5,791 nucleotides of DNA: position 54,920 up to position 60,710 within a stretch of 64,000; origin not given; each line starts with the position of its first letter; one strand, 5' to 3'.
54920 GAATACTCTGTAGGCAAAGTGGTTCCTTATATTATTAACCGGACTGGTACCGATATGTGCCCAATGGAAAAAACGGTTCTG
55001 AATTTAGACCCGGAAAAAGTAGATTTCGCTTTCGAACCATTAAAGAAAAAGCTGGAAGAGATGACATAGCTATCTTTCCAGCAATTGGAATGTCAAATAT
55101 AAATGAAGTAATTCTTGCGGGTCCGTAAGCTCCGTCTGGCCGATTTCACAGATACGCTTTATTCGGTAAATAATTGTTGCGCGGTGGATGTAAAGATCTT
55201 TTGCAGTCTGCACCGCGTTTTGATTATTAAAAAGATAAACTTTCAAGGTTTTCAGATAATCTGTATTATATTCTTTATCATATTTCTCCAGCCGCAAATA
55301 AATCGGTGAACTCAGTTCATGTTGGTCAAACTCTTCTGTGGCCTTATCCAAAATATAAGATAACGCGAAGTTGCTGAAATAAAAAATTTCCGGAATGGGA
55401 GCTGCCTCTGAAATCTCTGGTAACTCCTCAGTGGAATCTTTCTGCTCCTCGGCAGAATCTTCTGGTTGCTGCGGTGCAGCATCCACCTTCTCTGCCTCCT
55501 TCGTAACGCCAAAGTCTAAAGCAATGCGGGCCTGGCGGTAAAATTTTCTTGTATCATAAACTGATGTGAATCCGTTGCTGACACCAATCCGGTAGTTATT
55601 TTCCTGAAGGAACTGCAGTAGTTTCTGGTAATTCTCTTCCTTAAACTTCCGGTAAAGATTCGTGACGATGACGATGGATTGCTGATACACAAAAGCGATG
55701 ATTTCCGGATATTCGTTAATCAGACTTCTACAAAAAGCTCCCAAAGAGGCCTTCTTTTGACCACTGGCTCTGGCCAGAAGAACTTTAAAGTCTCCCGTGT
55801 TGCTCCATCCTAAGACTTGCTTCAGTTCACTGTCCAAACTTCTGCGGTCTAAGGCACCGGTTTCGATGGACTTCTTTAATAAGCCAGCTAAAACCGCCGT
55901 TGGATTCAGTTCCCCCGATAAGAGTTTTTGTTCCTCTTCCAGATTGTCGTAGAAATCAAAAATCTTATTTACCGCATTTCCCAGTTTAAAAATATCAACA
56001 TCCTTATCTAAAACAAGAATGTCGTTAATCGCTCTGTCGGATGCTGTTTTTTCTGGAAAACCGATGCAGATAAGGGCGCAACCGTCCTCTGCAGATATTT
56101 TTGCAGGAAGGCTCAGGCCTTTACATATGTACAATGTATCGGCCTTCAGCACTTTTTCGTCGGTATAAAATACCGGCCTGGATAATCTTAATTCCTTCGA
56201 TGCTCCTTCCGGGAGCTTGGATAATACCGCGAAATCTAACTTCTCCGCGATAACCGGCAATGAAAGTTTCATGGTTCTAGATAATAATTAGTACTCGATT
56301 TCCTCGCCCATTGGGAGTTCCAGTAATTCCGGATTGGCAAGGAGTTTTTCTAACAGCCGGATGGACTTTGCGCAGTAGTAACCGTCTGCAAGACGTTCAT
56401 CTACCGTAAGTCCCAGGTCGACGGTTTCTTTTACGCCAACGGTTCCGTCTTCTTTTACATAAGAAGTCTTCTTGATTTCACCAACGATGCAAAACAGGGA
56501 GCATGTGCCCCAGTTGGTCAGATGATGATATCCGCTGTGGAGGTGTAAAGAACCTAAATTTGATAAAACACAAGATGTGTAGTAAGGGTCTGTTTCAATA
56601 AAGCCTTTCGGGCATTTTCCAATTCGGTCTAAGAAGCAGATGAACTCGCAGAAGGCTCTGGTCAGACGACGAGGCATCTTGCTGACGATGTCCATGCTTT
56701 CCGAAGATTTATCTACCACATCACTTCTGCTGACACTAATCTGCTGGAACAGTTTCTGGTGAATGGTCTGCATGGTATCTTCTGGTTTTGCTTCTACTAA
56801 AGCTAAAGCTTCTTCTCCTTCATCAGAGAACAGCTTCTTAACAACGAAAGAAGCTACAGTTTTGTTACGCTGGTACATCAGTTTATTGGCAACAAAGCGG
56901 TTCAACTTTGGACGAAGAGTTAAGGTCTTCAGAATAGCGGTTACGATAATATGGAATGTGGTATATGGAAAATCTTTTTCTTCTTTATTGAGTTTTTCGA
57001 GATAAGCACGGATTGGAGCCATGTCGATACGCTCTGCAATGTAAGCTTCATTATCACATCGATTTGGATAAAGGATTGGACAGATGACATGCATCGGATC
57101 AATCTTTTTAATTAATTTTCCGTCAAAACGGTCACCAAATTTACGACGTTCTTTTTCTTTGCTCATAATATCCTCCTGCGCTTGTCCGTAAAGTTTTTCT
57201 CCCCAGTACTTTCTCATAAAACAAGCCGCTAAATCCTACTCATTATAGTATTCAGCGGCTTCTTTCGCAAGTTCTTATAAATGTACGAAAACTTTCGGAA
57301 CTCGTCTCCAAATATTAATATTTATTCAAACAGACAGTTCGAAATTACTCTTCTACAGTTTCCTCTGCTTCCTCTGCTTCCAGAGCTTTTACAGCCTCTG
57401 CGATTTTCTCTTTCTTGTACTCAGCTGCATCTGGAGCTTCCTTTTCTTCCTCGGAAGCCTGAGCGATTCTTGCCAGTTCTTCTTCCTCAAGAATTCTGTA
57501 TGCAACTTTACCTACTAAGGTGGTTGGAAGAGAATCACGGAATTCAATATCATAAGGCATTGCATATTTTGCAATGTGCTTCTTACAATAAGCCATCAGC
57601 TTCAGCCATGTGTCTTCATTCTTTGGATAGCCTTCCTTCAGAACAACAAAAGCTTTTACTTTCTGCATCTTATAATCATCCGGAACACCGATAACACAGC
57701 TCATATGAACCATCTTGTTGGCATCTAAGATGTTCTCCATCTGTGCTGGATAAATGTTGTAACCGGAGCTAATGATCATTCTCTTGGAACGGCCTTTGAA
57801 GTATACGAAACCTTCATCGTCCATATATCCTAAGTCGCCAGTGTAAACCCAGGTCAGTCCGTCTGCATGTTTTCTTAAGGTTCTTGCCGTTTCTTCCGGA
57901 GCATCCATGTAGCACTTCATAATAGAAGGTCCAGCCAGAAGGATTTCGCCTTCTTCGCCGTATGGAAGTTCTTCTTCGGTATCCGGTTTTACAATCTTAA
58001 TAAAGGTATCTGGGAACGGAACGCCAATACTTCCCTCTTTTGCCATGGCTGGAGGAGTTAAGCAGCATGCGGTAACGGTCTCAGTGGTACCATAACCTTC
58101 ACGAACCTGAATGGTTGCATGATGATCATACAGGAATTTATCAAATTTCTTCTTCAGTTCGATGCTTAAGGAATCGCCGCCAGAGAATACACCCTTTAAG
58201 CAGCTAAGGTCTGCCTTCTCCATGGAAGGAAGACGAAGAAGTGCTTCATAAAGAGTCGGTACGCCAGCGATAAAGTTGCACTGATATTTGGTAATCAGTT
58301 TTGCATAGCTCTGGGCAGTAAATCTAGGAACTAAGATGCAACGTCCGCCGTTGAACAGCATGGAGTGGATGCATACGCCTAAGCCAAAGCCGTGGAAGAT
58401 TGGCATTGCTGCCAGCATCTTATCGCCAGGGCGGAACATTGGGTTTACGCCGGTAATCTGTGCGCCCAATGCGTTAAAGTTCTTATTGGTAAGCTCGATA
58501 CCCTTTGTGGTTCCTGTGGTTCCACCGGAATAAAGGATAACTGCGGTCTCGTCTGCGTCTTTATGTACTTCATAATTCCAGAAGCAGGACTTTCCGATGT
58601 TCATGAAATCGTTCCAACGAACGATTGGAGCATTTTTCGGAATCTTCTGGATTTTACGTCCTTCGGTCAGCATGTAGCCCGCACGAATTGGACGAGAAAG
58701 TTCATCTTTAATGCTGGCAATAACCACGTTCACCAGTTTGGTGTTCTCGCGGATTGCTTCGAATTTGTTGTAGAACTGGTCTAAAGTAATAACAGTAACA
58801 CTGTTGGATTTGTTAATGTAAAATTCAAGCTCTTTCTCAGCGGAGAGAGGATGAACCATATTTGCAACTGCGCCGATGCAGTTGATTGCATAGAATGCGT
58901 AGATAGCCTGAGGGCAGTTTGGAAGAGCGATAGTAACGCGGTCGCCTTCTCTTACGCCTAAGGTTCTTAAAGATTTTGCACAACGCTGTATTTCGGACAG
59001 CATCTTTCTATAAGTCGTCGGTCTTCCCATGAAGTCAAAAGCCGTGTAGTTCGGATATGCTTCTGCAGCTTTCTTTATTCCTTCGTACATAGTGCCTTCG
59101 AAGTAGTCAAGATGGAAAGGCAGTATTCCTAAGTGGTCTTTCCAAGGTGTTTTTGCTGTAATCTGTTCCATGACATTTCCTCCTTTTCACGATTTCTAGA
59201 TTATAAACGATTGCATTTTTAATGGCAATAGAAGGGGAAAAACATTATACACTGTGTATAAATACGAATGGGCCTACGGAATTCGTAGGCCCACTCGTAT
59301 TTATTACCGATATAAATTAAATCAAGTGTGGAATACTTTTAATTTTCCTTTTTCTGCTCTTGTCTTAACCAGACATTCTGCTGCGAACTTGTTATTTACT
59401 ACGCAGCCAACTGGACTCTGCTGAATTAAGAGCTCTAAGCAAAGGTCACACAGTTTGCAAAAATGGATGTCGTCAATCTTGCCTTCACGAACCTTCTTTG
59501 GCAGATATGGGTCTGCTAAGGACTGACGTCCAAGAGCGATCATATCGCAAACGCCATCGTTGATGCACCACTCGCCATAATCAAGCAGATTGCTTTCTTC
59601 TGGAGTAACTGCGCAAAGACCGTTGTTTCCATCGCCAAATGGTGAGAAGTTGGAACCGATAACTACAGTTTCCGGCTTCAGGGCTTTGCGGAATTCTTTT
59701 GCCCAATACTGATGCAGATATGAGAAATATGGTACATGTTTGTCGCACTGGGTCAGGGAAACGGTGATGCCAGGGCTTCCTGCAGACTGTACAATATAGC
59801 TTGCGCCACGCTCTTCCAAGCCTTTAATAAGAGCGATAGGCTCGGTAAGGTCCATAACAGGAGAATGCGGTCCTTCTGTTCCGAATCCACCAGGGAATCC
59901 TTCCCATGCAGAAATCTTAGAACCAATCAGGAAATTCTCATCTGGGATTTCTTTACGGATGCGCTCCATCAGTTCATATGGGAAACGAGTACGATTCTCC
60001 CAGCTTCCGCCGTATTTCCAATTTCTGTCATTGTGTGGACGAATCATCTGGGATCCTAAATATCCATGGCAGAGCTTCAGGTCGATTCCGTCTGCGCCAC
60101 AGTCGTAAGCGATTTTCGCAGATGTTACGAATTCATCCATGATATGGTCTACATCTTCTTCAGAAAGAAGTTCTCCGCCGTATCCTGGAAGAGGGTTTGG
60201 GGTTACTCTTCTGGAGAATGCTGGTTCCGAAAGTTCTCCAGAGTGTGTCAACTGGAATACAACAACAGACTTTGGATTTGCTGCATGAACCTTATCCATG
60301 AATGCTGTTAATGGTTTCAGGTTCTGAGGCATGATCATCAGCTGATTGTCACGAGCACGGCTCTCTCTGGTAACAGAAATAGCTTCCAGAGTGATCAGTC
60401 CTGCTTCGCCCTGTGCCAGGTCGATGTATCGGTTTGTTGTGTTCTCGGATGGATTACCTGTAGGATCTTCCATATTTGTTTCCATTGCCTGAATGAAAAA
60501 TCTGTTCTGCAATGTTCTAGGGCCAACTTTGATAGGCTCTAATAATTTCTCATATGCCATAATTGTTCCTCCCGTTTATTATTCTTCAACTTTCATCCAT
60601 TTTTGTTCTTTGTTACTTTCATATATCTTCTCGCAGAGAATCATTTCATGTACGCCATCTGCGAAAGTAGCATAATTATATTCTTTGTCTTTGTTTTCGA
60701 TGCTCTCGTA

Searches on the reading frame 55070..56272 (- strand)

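Call 85: search_protein_families(library=pfam, proteins=[window:55070-56272:-], max_evalue=0.00001)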
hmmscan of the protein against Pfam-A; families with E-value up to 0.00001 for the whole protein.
window:55070-56272:- (400 aa): 2 families
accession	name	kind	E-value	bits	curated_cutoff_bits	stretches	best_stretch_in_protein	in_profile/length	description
PF13556.12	HTH_30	-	7.5e-17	61.3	27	1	339-396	1-58/59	PucR C-terminal helix-turn-helix domain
PF17853.6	GGDEF_2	-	4e-08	33.9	24.5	1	152-253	13-115/116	GGDEF-like domain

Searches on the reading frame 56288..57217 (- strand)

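Call 85: search_protein_families(library=pfam, proteins=[window:56288-57217:-], max_evalue=0.00001)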
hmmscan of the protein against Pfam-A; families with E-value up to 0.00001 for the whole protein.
window:56288-57217:- (309 aa): 1 family
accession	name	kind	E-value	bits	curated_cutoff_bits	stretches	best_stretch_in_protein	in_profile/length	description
PF00198.28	2-oxoacid_dh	-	1.1e-10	41.8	23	1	217-299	151-230/232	2-oxoacid dehydrogenases acyltransferase (catalytic domain)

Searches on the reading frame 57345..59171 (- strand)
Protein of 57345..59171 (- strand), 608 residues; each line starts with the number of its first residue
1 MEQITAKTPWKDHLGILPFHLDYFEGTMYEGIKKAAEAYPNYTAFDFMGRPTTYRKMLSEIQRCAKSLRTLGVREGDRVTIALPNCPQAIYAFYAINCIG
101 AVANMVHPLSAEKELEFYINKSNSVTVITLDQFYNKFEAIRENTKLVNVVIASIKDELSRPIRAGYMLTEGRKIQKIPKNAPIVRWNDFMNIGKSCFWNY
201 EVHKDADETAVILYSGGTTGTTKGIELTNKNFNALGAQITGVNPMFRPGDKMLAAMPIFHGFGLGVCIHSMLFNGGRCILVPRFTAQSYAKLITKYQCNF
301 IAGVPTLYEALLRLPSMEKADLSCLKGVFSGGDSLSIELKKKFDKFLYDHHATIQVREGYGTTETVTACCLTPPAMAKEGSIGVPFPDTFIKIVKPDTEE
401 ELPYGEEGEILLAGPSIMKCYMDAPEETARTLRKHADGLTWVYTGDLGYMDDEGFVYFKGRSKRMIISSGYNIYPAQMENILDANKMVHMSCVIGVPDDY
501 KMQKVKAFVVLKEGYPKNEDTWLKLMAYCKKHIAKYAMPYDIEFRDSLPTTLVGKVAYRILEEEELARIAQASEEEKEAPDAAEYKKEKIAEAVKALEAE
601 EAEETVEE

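Call 85: search_protein_families(library=pfam, proteins=[window:57345-59171:-], max_evalue=0.00001)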
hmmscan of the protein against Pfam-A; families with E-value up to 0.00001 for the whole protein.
window:57345-59171:- (608 aa): 2 families
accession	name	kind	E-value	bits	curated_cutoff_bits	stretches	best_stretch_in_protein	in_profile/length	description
PF00501.34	AMP-binding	-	2.6e-80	270.5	29.9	1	33-421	2-383/384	AMP-binding enzyme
PF13193.12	AMP-binding_C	-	1.2e-14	55.4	24.5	1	478-555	2-76/76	AMP-binding enzyme C-terminal domain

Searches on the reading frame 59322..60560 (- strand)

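Call 85: search_protein_families(library=pfam, proteins=[window:59322-60560:-], max_evalue=0.00001)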
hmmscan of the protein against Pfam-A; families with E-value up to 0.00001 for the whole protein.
window:59322-60560:- (412 aa): 1 family
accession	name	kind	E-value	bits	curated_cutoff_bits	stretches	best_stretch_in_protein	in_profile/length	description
PF00724.26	Oxidored_FMN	-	2.2e-37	129.6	27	1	5-222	1-231/342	NADH:flavin oxidoreductase / NADH oxidase family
